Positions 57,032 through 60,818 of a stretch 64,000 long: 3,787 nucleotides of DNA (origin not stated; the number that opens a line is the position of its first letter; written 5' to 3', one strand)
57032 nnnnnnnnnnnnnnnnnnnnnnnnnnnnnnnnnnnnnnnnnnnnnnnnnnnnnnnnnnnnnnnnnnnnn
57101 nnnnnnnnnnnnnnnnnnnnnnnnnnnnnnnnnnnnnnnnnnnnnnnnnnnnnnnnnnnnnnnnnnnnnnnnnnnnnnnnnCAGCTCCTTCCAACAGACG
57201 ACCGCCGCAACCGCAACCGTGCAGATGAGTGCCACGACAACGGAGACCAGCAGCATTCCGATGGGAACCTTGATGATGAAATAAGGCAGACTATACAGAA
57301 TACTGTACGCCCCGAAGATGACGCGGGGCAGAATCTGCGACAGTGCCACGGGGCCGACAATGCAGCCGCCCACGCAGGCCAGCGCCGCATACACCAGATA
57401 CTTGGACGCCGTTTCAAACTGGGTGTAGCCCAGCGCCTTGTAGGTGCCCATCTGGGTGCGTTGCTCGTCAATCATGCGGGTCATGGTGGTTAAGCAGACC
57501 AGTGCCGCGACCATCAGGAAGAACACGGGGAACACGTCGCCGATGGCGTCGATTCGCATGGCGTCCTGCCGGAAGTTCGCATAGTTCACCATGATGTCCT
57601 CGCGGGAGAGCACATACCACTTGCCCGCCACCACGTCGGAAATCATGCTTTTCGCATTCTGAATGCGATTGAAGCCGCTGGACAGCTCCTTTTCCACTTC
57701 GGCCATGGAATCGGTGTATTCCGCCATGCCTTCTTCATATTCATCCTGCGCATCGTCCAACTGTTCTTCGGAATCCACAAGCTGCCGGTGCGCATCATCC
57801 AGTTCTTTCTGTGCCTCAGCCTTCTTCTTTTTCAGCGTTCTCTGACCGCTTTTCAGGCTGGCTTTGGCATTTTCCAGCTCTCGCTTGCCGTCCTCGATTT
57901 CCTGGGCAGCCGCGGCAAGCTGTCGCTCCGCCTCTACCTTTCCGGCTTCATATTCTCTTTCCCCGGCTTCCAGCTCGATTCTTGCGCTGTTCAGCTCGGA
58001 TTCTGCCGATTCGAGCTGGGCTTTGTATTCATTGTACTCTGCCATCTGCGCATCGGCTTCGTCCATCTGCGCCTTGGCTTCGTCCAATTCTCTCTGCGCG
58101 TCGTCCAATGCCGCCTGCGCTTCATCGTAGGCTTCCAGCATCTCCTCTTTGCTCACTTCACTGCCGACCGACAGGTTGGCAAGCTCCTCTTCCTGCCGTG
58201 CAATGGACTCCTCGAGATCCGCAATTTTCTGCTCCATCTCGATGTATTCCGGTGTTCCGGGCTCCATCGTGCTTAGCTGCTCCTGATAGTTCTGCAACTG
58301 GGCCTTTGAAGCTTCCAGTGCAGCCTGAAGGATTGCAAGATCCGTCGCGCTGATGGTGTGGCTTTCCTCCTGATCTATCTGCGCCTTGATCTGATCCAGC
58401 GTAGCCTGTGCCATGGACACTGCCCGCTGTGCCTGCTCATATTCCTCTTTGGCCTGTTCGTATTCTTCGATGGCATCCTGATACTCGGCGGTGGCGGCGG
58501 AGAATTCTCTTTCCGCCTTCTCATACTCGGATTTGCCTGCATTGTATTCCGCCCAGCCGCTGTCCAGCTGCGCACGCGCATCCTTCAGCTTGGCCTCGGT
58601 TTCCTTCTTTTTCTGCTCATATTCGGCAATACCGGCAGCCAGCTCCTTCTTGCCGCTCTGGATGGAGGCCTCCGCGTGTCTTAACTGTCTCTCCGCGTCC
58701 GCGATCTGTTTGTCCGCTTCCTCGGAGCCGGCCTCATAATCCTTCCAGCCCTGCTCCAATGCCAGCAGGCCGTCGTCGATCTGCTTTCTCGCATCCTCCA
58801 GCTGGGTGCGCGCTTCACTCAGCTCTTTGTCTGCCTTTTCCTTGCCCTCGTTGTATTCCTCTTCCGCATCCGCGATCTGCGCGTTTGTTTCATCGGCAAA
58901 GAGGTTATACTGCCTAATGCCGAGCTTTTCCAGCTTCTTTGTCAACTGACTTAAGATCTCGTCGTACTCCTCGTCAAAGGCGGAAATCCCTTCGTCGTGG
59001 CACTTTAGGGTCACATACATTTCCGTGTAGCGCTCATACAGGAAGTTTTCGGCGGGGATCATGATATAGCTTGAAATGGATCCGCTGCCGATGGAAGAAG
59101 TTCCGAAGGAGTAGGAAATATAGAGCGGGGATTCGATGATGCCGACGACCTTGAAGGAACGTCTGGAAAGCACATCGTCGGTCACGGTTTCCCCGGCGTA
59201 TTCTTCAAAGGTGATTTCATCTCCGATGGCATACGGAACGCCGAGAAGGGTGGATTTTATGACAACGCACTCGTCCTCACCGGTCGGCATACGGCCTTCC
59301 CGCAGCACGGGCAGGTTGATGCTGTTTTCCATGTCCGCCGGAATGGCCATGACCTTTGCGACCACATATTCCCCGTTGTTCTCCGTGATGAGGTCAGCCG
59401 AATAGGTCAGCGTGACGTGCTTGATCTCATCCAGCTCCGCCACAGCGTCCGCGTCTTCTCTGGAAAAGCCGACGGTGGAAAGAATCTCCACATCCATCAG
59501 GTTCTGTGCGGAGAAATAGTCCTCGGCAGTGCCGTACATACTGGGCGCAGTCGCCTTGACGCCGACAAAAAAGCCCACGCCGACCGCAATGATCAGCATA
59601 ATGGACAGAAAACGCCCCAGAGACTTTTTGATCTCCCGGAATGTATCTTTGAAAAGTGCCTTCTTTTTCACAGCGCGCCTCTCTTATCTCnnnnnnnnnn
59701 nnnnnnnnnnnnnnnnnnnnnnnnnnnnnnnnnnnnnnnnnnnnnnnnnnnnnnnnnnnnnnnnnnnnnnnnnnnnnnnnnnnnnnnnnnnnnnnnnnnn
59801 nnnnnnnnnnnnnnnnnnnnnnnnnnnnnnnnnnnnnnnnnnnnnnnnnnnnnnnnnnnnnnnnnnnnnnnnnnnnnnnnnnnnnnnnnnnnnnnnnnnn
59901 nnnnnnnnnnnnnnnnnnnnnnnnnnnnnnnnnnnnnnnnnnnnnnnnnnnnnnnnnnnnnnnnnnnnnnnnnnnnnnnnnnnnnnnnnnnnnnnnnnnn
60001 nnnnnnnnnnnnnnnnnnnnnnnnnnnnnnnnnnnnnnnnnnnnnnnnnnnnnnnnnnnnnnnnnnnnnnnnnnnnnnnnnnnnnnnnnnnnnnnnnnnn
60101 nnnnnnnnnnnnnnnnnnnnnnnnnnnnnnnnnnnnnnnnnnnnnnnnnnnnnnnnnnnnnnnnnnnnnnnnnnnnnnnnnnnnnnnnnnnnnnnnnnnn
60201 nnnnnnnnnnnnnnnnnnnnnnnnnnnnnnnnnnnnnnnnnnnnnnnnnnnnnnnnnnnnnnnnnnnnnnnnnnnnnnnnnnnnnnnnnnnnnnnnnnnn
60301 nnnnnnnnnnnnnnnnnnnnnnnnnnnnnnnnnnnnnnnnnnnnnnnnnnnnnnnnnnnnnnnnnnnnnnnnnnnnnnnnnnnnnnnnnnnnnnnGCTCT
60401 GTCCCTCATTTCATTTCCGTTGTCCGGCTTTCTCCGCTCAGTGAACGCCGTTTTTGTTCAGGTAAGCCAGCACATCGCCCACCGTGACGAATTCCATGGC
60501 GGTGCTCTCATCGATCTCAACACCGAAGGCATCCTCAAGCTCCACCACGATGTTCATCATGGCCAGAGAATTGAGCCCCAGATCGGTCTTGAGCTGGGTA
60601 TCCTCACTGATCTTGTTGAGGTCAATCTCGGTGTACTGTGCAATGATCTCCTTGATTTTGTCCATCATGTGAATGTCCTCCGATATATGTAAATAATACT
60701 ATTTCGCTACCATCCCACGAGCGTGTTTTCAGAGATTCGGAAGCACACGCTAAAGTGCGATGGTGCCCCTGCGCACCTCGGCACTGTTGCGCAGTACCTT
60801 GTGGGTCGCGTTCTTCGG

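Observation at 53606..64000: Lower-GC block: acyl-AMP ligase, carrier protein and stand-alone condensation domain with dedicated exporters (lipo-amide type biosynthetic cluster)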

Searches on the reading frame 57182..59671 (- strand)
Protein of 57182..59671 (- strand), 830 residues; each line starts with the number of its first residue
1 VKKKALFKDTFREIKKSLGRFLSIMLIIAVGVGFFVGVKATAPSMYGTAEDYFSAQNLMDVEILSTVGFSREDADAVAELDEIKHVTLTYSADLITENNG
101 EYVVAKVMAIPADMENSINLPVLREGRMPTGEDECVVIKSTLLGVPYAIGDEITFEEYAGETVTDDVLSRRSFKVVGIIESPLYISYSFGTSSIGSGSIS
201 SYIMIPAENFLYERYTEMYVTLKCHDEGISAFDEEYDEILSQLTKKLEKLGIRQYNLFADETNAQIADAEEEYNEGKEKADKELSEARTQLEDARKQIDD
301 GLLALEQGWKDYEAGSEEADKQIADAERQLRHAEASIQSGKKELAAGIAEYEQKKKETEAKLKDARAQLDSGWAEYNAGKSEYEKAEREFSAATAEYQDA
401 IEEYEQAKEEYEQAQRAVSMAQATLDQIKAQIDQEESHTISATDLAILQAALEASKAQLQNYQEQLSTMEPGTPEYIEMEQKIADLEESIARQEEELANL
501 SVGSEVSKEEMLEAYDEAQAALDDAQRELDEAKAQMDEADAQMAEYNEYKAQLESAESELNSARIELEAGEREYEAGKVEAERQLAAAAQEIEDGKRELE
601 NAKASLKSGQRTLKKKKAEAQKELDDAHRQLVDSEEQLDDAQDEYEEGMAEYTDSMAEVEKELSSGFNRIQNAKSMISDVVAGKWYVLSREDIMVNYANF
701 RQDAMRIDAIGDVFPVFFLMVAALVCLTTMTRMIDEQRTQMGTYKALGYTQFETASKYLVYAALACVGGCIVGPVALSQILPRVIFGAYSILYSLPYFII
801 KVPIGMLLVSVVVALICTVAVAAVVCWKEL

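Call 58: predict_structure(alignment_id=A3)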
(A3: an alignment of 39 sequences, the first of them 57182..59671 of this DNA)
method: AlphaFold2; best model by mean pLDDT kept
length: 830 residues; sequences in the alignment: 39
mean_pLDDT: 80.6   pTM: 0.53
mean pLDDT of the five models: 80.6, 80.2, 77.1, 75.9, 75.9
residues with pLDDT >= 90: 201; 70-90: 522; 50-70: 74; < 50: 33
segments of 3 or more residues with pLDDT < 50: 315-328, 609-625
pLDDT, mean of each block of 10 residues (from residue 1): 82 90 92 91 90 86 91 94 93 89 91 83 91 90 76 92 91 93 75 83 93 92 90 91 92 88 82 78 76 74 65 47 46 62 74 80 82 82 77 72 75 78 80 66 74 87 91 89 89 82 71 81 81 79 76 76 79 79 75 71 55 42 50 69 75 75 74 72 82 81 89 82 86 85 86 88 93 92 87 82 89 90 84
secondary structure, 60 per line:
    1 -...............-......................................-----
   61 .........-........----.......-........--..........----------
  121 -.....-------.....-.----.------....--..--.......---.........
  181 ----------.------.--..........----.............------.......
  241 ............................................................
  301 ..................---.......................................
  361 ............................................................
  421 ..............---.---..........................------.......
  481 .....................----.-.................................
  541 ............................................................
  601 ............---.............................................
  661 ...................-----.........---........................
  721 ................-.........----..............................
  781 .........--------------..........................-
elements in order (helices of 4 or more, strands of 3 or more residues): H2-16 H18-55 E61-69 H71-78 E83-89 E91-98 E101-110 E122-126 E134-138 E152-155 H164-167 E172-180 E201-206 E215-222 H223-227 H234-318 H322-434 H442-467 H474-501 H508-612 H616-679 E685-689 H690-693 H697-736 H738-746 H751-789 H804-829

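Call 61: fold_search(model_id=the predicted structure, library=pdb)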
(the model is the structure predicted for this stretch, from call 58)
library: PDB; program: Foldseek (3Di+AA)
matches with E <= 10: 791; with E <= 0.001: 54
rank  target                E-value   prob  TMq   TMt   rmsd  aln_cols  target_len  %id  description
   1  5gko_A                2.8e-07  1.00  0.16  0.20   9.9       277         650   13  Crystal structure of tripartite-type ABC transporter, MacB from Acinetobacter baumannii (released 2017-11-15)
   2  5lil_A                4.0e-07  1.00  0.16  0.20   8.3       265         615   15  Structure of Aggregatibacter actinomycetemcomitans MacB bound to ATPyS (P21) (released 2017-11-15)
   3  9xro_E                1.2e-06  1.00  0.18  0.35  30.5       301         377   13  LolCDE in complex with SMT-738_3 (released 2026-03-18)
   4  5nik_J                1.3e-06  1.00  0.19  0.23  27.3       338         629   14  Structure of the MacAB-TolC ABC-type tripartite multidrug efflux pump (released 2017-05-24)
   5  5f9q                  3.0e-06  1.00  0.14  0.51   5.0       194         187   12  Crystal structure of the extracellular domain of noncanonic ABC-type transporter YknZ from Gram-positive bacteria (released 2016-02-03)
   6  9rld_E                5.3e-06  1.00  0.19  0.35  24.1       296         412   14  LolCDE complex with Lpp lipoprotein (released 2026-01-21)
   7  7arh_E                6.2e-06  1.00  0.18  0.34  20.0       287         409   14  LolCDE in complex with lipoprotein (released 2021-04-07)
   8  9rlc_E                7.6e-06  1.00  0.19  0.35  24.0       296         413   14  LolCDE complex with Lpp lipoprotein (released 2026-01-21)
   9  5lil_B                8.8e-06  1.00  0.15  0.20  27.6       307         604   14  Structure of Aggregatibacter actinomycetemcomitans MacB bound to ATPyS (P21) (released 2017-11-15)
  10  7ari_C                9.8e-06  1.00  0.18  0.34  24.5       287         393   14  LolCDE apo structure (released 2021-04-07)
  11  5lj8_B                1.0e-05  1.00  0.14  0.44   7.9       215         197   15  Structure of the E. coli MacB periplasmic domain (P21) (released 2017-11-15)
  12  5xu1_M                1.6e-05  1.00  0.17  0.31  30.5       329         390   16  Structure of a non-canonical ABC transporter from Streptococcus pneumoniae R6 (released 2018-01-24)
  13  5lj8_A                1.8e-05  1.00  0.14  0.43   7.4       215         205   16  Structure of the E. coli MacB periplasmic domain (P21) (released 2017-11-15)
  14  9xro_C                1.8e-05  1.00  0.17  0.33  17.8       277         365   13  LolCDE in complex with SMT-738_3 (released 2026-03-18)
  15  5udf_D                2.1e-05  1.00  0.15  0.53   6.4       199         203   16  Structure of the N-terminal domain of lipoprotein-releasing system transmembrane protein LolE from Acinetobacter bauma (released 2017-01-18)
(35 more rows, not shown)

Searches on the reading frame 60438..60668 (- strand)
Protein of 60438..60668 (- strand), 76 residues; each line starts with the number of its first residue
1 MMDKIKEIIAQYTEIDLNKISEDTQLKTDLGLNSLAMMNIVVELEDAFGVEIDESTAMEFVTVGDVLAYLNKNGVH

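Call 3: search_protein_families(library=pfam, proteins=[window:60438-60668:-], max_evalue=0.01)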
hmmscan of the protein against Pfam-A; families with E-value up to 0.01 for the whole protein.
window:60438-60668:- (76 aa): 2 families
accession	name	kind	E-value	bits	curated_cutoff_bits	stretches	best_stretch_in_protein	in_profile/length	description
PF00550.31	PP-binding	-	1e-16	61.3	20.8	1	3-70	1-67/67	Phosphopantetheine attachment site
PF23297.2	ACP_SdgA_C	-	0.0019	18.7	27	1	3-69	13-78/95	Highly reducing polyketide synthase sdgA, C-terminal ACP domain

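Call 4: search_protein_families(library=ncbifam, proteins=[window:60438-60668:-], max_evalue=0.01)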
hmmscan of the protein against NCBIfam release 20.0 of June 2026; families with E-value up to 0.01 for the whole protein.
window:60438-60668:- (76 aa): 19 families
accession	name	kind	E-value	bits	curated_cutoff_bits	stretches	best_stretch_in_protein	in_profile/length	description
NF002150.0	PRK00982.1-4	subfamily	7.4e-18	64.6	66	1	3-72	8-77/80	acyl carrier protein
TIGR00517.1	acyl_carrier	equivalog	1.3e-16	60.2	70.45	1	2-73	5-76/77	acyl carrier protein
NF002148.0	PRK00982.1-2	subfamily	1.5e-16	59.9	71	1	2-73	6-77/79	acyl carrier protein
NF002147.0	PRK00982.1-1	equivalog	5.6e-14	51.7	84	1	2-73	9-80/83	acyl carrier protein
NF002151.0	PRK00982.1-5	equivalog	1.2e-13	50.9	92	1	2-73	5-76/78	acyl carrier protein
NF009104.0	PRK12449.1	equivalog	2e-13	50.1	70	1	2-72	7-77/80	acyl carrier protein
NF040636.1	AcpM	exception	2.1e-12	46.9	146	1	3-72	8-77/93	meromycolate extension acyl carrier protein AcpM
NF058660.1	cispen_ACP_AmcB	equivalog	2.4e-10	40.4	80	1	3-72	4-77/80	cispentacin biosynthesis acyl carrier protein AmcB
NF002149.0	PRK00982.1-3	equivalog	5.9e-10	38.9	106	1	3-73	6-76/78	acyl carrier protein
NF006031.0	PRK08172.1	equivalog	2.2e-09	37.8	76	1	4-72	8-76/82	acyl carrier protein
NF005079.0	PRK06508.1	equivalog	2.6e-09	37.3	83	1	2-56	5-59/93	acyl carrier protein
NF004533.0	PRK05883.1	equivalog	8.5e-09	35.2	72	1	4-68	27-91/100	acyl carrier protein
NF003757.0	PRK05350.1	equivalog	3.8e-07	30.2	65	1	2-69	8-75/83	acyl carrier protein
NF005798.0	PRK07639.1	equivalog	2.2e-06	28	100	1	2-72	7-80/91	petrobactin biosynthesis protein AsbD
TIGR04069.1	ocin_ACP_rel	hypoth_equivalog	2.2e-05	24.9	70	1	3-67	4-74/77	peptide maturation system acyl carrier-related protein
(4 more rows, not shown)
